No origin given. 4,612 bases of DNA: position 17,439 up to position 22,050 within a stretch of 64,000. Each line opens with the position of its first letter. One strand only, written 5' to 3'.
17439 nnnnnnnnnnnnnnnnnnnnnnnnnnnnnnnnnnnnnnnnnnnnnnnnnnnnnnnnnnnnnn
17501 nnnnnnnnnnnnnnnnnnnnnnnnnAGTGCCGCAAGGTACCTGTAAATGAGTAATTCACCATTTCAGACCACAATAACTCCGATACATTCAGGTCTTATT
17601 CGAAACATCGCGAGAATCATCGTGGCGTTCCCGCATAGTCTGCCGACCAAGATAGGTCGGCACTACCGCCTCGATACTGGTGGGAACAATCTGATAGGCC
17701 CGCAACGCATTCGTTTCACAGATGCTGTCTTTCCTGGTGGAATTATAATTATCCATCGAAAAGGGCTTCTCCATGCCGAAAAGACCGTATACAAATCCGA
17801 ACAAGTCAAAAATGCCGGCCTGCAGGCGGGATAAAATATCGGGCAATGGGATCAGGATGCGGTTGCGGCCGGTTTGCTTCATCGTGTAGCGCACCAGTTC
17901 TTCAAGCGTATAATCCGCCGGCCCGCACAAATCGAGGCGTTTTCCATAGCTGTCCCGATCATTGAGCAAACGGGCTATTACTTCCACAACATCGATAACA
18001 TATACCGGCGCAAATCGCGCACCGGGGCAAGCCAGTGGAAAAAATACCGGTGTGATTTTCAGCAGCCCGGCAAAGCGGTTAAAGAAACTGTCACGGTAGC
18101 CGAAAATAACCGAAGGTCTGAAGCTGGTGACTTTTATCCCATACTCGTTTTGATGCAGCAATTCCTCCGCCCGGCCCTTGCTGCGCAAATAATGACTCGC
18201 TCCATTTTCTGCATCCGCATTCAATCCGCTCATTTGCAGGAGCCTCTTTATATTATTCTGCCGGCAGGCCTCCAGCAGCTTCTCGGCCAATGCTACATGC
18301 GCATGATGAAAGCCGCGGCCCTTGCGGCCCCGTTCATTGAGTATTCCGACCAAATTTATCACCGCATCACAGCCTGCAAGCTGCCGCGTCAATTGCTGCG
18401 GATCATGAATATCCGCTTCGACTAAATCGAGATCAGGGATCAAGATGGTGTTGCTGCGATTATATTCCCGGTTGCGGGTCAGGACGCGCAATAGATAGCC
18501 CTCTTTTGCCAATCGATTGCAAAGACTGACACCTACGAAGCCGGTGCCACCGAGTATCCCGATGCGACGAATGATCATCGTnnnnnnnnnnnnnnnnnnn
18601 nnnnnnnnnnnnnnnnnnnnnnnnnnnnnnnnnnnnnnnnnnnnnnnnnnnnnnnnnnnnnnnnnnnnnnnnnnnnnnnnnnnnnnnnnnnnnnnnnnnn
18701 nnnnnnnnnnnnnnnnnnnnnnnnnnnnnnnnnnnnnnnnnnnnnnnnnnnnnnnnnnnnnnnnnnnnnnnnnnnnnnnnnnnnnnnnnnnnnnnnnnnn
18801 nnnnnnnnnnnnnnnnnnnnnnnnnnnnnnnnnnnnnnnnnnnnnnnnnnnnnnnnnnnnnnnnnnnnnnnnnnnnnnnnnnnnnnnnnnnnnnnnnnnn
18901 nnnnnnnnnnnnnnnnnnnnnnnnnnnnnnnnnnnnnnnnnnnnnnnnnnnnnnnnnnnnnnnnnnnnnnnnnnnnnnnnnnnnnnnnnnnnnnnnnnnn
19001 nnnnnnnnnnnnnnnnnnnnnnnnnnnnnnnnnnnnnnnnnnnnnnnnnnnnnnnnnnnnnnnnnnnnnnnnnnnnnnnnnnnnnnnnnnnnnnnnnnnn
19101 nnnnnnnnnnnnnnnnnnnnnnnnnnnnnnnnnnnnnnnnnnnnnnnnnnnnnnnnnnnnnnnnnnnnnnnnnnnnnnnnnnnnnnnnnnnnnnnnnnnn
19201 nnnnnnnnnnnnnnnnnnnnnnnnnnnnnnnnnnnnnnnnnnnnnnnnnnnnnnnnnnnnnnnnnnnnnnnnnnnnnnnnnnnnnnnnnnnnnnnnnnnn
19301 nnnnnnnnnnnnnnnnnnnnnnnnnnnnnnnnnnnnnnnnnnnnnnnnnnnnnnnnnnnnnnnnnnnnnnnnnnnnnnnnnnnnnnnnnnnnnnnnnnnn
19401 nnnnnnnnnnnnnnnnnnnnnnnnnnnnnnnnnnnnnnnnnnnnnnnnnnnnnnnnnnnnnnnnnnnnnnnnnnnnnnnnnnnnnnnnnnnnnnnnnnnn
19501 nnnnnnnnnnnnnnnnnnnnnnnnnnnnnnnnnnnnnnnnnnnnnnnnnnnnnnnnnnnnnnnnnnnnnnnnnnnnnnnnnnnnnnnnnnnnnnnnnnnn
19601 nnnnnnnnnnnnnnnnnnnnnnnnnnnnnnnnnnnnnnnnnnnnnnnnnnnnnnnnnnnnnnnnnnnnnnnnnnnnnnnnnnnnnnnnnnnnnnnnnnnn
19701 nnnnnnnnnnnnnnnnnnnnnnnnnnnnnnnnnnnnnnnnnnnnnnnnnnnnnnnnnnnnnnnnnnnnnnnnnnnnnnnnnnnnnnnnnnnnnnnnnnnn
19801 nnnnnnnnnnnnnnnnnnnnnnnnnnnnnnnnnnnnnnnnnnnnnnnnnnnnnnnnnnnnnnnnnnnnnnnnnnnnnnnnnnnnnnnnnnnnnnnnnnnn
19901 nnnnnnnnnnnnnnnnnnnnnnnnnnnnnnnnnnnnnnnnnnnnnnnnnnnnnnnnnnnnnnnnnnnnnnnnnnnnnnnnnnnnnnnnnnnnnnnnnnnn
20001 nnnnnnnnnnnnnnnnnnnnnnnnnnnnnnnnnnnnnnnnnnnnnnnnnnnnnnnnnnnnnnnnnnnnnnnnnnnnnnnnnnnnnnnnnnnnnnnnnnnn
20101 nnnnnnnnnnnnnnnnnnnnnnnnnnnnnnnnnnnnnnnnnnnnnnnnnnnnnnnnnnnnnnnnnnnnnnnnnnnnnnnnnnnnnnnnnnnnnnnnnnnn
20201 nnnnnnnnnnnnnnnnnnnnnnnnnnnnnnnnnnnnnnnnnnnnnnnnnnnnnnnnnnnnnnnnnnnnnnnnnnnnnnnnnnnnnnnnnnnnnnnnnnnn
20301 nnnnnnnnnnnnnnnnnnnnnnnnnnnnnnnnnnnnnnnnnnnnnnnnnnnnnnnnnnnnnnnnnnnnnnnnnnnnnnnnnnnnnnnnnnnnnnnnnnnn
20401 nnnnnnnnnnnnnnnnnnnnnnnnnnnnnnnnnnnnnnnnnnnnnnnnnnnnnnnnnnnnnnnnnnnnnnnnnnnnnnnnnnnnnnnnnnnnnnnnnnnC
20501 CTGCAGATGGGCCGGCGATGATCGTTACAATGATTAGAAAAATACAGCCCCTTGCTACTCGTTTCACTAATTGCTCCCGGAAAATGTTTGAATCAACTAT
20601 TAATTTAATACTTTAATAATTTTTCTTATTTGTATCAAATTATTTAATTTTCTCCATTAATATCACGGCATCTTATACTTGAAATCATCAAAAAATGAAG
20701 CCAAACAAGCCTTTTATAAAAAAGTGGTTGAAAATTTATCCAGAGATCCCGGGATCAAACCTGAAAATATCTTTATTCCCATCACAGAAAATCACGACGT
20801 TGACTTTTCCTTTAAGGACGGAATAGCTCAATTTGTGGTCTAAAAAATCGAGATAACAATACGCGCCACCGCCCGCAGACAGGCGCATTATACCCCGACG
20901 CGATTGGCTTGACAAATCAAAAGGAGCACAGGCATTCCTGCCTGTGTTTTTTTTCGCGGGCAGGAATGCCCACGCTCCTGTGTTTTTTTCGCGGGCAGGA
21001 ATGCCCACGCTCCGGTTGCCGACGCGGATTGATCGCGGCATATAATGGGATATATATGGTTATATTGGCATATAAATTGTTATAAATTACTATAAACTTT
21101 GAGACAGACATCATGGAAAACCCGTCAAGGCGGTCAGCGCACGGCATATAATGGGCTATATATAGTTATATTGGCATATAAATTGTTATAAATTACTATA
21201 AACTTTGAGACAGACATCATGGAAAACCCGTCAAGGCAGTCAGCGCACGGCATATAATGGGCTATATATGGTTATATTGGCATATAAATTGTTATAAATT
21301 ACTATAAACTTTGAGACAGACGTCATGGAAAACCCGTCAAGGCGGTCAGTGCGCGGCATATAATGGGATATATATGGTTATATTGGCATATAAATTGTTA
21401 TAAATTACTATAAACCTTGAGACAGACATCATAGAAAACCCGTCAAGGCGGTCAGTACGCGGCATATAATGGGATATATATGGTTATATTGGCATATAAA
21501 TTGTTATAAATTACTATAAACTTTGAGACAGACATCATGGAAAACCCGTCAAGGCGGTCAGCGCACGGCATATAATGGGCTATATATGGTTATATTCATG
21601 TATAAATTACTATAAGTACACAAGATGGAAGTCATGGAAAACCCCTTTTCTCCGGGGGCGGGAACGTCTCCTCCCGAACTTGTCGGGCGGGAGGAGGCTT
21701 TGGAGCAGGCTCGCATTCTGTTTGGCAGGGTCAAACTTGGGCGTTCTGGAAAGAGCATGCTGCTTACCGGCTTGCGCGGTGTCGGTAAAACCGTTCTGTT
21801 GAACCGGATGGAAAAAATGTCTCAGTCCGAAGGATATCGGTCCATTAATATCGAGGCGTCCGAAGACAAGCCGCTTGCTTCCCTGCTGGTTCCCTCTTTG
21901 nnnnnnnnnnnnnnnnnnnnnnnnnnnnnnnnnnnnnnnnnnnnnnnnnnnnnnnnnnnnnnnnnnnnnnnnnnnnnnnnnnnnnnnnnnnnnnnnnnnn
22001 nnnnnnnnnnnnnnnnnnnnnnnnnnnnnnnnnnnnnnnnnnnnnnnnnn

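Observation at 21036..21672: Six tandem copies of a 106-bp promoter-plus-start-codon unit upstream of an archaeal-type ATPase gene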

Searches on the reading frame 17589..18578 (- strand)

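Call 7: search_protein_families(library=pfam, proteins=[window:17589-18578:-], max_evalue=0.01)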
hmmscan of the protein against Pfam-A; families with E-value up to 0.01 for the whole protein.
window:17589-18578:- (329 aa): 8 families
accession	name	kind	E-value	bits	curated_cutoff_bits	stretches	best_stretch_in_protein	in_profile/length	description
PF01370.27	Epimerase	-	1.4e-22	80.7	20.9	1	8-207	3-227/240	NAD dependent epimerase/dehydratase family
PF13460.12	NAD_binding_10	-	2e-17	64.1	27.2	1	10-156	1-144/184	NAD(P)H-binding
PF01073.25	3Beta_HSD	-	1.5e-13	50.8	22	1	8-130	2-128/280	3-beta hydroxysteroid dehydrogenase/isomerase family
PF05368.20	NmrA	-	1.1e-11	45.3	27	1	5-251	4-250/298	NmrA-like family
PF16363.11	GDP_Man_Dehyd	-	2.2e-06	27.8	27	1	8-117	2-128/332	GDP-mannose 4,6 dehydratase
PF07993.18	NAD_binding_4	-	2.3e-05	24.1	20.1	1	120-164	167-211/258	Male sterility protein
PF04321.23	RmlD_sub_bind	-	0.0042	16.7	27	0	5-76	2-58/287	RmlD substrate binding domain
PF03435.24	Sacchrp_dh_NADP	-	0.0046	17.7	25.1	1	6-78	1-77/129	Saccharopine dehydrogenase NADP binding domain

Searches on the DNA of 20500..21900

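Call 40: search_rna_families(source=window, start=20500, end=21900, threshold=evalue, max_evalue=1)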
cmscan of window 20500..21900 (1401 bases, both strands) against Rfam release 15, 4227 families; matches with E-value up to 1: 3.
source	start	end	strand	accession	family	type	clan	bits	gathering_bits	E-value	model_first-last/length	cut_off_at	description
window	20921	20980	-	RF03668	mir-1788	Gene; miRNA;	-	26.8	57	0.0028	1-77/77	no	mir-1788 microRNA precursor family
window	20914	20986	-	RF03510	mir-3660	Gene; miRNA;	-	22.4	70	0.13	1-82/82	no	mir-3660 microRNA precursor family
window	20918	20981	-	RF02616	SSRC8_2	Gene; sRNA;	-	17.6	72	0.026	1-281/281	no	Streptococcus sRNA 8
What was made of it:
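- On Known RNA family (Rfam): Only sub-threshold hairpin matches at 20914-20986, and none in the array (call 40)
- No Rfam family matches (call 40).
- Tried and rejected: Rfam gave only sub-threshold hairpin matches outside the array (call 40).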

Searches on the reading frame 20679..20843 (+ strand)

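Call 7: search_protein_families(library=pfam, proteins=[window:20679-20843:+], max_evalue=0.01)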
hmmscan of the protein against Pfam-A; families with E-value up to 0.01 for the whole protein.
window:20679-20843:+ (54 aa): 1 family
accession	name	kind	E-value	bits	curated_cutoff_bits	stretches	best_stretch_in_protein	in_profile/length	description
PF14552.11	Tautomerase_2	-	6.4e-12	45.8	28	1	5-45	41-81/82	Tautomerase enzyme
